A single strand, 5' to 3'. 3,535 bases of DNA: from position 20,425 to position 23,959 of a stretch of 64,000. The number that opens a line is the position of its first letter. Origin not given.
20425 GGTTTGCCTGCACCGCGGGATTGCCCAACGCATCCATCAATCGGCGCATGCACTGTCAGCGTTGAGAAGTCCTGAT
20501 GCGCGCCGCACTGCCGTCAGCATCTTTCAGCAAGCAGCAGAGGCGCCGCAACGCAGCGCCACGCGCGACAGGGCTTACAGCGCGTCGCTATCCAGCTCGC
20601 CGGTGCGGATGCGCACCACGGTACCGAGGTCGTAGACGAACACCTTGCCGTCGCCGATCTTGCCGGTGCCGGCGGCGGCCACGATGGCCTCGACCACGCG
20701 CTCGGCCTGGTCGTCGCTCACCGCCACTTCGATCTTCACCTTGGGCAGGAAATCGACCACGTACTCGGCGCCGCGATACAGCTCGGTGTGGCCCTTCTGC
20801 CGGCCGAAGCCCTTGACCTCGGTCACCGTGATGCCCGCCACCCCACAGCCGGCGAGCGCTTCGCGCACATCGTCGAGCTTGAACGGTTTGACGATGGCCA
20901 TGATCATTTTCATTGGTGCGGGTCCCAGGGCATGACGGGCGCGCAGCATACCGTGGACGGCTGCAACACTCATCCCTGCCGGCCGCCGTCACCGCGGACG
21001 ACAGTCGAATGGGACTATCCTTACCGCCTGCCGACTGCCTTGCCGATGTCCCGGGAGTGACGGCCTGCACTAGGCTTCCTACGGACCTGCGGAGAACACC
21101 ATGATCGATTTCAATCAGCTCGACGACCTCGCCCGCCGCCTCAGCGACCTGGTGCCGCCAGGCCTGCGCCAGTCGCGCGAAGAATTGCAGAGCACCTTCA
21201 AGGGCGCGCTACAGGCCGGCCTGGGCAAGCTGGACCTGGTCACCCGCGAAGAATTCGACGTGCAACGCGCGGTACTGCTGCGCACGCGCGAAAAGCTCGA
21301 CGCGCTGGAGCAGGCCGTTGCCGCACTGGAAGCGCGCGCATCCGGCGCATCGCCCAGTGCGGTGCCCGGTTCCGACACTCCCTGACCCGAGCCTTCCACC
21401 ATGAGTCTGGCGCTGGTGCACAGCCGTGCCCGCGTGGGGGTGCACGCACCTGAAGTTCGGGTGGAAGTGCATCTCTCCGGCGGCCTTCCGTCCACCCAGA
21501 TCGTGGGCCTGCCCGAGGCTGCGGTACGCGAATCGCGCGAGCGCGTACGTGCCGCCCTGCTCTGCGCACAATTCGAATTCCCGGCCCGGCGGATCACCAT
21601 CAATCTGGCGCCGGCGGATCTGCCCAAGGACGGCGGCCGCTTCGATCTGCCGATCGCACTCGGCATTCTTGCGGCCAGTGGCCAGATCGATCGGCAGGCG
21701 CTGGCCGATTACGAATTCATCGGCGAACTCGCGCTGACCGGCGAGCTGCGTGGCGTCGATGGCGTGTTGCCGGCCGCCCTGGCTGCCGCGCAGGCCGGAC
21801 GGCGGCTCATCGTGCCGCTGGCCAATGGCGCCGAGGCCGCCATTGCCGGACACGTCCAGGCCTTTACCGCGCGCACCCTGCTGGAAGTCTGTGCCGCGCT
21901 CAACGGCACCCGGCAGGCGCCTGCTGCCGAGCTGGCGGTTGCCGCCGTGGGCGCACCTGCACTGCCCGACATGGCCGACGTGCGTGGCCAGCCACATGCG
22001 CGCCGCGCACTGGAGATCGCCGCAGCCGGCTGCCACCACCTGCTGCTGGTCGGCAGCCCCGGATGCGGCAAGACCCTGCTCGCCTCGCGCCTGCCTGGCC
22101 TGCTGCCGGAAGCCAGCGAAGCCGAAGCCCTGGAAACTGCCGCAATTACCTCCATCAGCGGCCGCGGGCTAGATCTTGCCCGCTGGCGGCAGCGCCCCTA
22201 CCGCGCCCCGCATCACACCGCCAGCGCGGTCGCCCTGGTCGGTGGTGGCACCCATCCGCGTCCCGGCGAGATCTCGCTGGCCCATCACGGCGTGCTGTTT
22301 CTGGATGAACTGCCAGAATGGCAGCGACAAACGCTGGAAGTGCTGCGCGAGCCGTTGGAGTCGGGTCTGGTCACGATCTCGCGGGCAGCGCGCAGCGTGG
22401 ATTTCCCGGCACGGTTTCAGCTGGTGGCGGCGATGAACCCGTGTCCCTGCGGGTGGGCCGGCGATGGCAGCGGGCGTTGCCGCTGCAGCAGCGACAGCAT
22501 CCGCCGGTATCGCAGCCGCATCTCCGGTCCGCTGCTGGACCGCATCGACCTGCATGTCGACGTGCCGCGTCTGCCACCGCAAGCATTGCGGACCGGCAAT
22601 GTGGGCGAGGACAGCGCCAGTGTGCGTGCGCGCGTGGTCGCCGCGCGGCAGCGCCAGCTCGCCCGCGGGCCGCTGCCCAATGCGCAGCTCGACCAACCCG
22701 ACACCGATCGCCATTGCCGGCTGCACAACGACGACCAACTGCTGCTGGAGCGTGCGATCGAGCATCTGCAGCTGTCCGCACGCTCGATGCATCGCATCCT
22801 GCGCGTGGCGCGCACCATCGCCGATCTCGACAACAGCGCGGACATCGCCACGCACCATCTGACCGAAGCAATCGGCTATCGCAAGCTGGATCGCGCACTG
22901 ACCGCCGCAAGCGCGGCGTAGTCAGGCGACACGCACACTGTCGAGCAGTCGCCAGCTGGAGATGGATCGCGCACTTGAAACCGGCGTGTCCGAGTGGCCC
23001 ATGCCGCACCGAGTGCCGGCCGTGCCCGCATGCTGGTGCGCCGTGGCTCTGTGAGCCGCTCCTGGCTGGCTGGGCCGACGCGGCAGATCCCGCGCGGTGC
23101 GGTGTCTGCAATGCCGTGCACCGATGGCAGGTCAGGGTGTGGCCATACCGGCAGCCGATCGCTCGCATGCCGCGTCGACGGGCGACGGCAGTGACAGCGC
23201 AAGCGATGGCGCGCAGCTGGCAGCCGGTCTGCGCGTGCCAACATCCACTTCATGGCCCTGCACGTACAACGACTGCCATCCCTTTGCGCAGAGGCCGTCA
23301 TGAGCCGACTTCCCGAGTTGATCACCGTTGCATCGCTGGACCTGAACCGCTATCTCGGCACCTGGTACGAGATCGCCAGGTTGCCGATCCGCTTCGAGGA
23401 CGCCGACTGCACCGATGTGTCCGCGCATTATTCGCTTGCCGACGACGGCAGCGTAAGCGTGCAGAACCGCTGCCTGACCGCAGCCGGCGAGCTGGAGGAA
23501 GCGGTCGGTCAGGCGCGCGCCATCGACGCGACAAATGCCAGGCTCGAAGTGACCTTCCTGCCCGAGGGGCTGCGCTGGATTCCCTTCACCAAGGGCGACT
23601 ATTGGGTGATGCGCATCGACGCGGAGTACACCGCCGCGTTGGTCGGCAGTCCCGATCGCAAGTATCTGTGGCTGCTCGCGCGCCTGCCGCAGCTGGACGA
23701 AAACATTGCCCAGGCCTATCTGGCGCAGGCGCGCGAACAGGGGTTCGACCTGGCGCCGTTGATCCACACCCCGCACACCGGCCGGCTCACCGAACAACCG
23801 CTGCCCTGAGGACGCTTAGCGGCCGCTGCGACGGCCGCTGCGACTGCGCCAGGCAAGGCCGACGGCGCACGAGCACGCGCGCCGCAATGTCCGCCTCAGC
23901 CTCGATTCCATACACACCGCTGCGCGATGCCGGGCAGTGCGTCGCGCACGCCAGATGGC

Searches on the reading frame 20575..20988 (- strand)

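Call 58: search_protein_families(library=pfam, proteins=[window:20575-20988:-], max_evalue=0.0001)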
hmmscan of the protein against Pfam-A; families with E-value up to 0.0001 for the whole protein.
window:20575-20988:- (137 aa): 1 family
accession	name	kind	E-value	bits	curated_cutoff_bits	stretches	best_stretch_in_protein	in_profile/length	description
PF00543.27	P-II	-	7.3e-32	110.2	25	1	26-131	1-102/102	Nitrogen regulatory protein P-II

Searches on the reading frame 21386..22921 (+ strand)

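Call 58: search_protein_families(library=pfam, proteins=[window:21386-22921:+], max_evalue=0.0001)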
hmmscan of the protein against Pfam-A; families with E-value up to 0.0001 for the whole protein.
window:21386-22921:+ (511 aa): 6 families
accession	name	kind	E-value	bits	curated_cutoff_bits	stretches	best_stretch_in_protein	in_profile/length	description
PF01078.27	Mg_chelatase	-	6.8e-96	320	20.3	1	195-399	1-205/207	Magnesium chelatase, subunit ChlI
PF13541.12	ChlI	-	1.9e-45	154.1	27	1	26-147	1-121/121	Subunit ChlI of Mg-chelatase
PF13335.12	Mg_chelatase_C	-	5.6e-31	107.4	26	1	407-499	1-94/94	Magnesium chelatase, subunit ChlI C-terminal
PF00493.29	MCM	-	1.7e-08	34.3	23.3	1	213-354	54-175/224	MCM P-loop domain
PF07728.20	AAA_5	-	3e-08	34.2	22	1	218-354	1-125/139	AAA domain (dynein-related subfamily)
PF00158.32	Sigma54_activat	-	6.7e-05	23.1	20.2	0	287-350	80-141/168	Sigma-54 interaction domain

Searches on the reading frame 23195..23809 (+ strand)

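Call 58: search_protein_families(library=pfam, proteins=[window:23195-23809:+], max_evalue=0.0001)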
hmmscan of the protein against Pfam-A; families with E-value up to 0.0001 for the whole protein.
window:23195-23809:+ (204 aa): 1 family
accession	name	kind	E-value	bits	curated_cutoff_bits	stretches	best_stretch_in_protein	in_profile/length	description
PF08212.18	Lipocalin_2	-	1.4e-52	178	24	1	48-193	1-145/146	Lipocalin-like domain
